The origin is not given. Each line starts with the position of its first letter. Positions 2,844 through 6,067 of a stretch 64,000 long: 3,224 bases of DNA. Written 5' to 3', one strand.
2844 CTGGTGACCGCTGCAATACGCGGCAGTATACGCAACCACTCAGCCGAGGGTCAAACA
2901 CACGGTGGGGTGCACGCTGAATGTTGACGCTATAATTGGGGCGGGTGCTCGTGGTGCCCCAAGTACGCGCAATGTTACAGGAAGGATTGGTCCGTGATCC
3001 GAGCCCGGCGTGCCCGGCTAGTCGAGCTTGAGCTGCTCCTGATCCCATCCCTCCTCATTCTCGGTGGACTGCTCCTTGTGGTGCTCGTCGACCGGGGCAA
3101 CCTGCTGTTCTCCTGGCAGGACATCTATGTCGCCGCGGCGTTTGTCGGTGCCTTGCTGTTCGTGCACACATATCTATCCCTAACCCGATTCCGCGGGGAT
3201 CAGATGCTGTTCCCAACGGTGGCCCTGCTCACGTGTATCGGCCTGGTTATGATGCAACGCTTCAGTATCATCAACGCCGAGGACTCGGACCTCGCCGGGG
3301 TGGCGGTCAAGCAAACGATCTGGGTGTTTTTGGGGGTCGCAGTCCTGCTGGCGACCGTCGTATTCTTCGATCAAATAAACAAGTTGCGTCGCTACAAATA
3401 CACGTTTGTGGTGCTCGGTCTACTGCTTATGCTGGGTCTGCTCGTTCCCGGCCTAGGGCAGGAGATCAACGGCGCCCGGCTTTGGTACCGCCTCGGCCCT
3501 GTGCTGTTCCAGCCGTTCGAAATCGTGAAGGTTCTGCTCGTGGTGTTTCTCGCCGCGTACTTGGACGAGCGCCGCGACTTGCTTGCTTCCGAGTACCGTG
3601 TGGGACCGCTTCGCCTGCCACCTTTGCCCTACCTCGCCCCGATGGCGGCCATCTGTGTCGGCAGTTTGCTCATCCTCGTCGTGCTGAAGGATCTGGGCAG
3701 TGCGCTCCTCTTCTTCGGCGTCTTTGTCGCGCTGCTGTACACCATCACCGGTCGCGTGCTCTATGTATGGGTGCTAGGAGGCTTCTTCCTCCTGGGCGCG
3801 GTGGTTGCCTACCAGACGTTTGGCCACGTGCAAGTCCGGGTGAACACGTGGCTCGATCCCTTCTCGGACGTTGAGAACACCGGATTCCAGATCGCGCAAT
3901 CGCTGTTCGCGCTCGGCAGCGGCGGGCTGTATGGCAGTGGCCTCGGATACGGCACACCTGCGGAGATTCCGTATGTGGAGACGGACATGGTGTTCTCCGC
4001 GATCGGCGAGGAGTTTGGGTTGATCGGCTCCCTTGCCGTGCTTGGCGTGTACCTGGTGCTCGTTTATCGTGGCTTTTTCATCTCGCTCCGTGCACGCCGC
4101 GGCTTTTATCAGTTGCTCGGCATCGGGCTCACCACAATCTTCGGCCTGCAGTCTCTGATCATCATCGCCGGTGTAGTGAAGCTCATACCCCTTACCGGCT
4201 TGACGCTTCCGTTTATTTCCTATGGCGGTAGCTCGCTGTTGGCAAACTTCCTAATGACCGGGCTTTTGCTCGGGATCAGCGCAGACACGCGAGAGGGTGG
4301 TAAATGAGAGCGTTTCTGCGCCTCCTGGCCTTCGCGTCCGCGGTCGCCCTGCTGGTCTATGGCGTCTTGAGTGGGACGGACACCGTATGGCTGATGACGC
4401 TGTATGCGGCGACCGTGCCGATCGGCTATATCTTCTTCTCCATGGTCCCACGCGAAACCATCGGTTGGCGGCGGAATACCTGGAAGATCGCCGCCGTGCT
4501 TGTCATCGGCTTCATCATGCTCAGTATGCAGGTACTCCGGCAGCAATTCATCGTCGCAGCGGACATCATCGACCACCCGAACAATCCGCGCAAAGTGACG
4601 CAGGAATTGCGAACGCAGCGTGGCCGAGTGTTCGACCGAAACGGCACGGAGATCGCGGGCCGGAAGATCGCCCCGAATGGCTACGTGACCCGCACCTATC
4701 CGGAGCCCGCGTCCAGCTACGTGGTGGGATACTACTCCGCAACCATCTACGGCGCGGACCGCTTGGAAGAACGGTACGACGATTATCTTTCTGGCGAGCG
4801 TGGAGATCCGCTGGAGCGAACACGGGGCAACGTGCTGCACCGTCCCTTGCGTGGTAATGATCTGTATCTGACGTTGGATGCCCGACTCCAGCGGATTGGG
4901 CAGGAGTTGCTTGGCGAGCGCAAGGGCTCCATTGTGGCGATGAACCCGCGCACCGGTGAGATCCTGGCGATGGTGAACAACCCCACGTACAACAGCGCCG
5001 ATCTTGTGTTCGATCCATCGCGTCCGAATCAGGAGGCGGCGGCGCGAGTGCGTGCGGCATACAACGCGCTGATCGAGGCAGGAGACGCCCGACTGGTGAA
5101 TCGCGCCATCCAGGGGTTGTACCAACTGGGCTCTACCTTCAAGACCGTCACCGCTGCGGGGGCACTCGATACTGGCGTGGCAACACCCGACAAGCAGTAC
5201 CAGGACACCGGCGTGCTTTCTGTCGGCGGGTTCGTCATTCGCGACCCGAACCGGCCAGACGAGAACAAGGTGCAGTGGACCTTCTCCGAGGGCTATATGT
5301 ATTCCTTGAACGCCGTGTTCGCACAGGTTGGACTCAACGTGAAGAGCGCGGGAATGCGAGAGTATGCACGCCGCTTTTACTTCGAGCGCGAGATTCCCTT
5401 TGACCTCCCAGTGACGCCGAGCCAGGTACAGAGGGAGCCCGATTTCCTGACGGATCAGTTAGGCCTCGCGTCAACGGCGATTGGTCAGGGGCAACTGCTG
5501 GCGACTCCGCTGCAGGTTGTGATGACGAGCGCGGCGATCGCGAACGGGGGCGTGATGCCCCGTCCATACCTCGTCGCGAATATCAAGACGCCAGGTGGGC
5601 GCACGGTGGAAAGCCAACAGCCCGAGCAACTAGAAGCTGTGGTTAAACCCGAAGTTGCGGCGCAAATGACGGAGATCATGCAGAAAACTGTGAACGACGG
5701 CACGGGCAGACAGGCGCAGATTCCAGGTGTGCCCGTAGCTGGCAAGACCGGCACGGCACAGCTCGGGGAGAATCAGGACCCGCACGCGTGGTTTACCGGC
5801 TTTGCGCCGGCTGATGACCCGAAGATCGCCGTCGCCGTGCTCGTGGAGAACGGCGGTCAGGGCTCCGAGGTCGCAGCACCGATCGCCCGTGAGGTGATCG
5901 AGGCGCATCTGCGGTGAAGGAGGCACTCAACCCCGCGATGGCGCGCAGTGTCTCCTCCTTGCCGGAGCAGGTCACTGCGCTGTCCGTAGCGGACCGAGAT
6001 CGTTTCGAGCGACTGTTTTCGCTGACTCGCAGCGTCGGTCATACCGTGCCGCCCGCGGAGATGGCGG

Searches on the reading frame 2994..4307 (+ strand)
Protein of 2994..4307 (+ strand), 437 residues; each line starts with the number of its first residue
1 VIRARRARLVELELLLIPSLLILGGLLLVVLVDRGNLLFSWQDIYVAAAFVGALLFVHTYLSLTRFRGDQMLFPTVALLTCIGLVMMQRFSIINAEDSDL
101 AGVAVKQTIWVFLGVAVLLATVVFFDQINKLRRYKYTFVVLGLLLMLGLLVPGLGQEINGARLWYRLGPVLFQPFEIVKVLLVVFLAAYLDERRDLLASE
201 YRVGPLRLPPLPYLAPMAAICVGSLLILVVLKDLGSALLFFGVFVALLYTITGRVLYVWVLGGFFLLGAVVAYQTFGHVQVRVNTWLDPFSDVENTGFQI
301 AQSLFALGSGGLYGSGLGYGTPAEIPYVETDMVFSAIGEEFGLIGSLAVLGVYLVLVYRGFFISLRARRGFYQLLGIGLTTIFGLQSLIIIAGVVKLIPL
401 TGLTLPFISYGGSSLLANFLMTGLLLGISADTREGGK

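Call 58: search_protein_families(library=pfam, proteins=[window:2994-4307:+], max_evalue=0.00001)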
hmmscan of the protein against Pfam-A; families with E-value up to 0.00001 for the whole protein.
window:2994-4307:+ (437 aa): 1 family
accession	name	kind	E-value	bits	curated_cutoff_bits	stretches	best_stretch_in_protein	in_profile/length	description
PF01098.24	FTSW_RODA_SPOVE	-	4.8e-77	259.8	26.4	1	70-433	2-355/356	Cell cycle protein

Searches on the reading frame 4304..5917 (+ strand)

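Call 58: search_protein_families(library=pfam, proteins=[window:4304-5917:+], max_evalue=0.00001)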
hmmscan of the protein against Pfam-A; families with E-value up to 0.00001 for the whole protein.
window:4304-5917:+ (537 aa): 2 families
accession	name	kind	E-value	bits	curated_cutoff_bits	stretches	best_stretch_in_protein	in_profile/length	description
PF00905.27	Transpeptidase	-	4.6e-67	226.8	22.1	1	208-533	1-299/299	Penicillin binding protein transpeptidase domain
PF21922.1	PBP_dimer_2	-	8e-06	26.5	27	0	106-166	1-61/83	Penicillin binding protein A dimerisation domain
